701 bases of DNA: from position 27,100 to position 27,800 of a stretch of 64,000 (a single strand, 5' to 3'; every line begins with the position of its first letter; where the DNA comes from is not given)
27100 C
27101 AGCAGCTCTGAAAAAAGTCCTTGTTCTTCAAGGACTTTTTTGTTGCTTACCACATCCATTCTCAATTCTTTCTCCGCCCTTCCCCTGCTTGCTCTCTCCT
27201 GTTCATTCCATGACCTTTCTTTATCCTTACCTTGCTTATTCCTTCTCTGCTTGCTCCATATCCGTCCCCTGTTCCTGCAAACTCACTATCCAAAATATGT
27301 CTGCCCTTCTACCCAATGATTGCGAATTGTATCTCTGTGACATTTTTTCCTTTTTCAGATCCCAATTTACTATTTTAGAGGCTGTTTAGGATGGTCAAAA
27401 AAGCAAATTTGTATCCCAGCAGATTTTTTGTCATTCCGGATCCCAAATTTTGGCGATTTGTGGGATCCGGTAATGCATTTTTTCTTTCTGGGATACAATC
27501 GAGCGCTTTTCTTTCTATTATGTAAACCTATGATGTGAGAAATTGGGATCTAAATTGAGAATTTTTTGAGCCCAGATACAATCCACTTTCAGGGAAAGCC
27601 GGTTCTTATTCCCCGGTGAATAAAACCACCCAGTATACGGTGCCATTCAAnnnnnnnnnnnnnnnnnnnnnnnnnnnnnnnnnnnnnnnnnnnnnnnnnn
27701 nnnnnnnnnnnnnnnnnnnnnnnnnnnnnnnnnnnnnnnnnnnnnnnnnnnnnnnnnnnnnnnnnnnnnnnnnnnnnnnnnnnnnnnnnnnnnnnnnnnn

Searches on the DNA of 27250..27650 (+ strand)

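Call 77: search_rna_families(source=window, start=27250, end=27650, threshold=evalue, max_evalue=10)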
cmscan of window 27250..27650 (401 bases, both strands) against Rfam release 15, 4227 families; matches with E-value up to 10: 5.
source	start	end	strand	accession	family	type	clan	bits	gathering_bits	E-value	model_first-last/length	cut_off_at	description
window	27393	27486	+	RF00242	ctRNA_pT181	Gene; antisense;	-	28.1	56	0.083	1-94/94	no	ctRNA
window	27360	27498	+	RF02579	tsr26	Gene; sRNA;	-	18.8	141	2.4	1-122/122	no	S. aureus tsr26 small RNA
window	27319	27442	-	RF01932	bxd_4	Gene; lncRNA;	-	17.9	40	0.63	1-106/106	no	Bithoraxoid conserved region 4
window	27357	27553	+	RF04127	MIR8007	Gene; miRNA;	-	15.2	195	1.7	1-226/226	no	MIR8007 microRNA precursor family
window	27435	27471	-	RF04209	MIR7533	Gene; miRNA;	-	12.2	230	6.2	1-249/249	no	MIR7533 microRNA precursor family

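Call 79: search_dna_similar(query=window:27310-27600:+, collection=plasmids, mode=distant, max_evalue=0.01)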
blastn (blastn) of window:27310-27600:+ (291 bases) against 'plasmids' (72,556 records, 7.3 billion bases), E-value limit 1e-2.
No match.
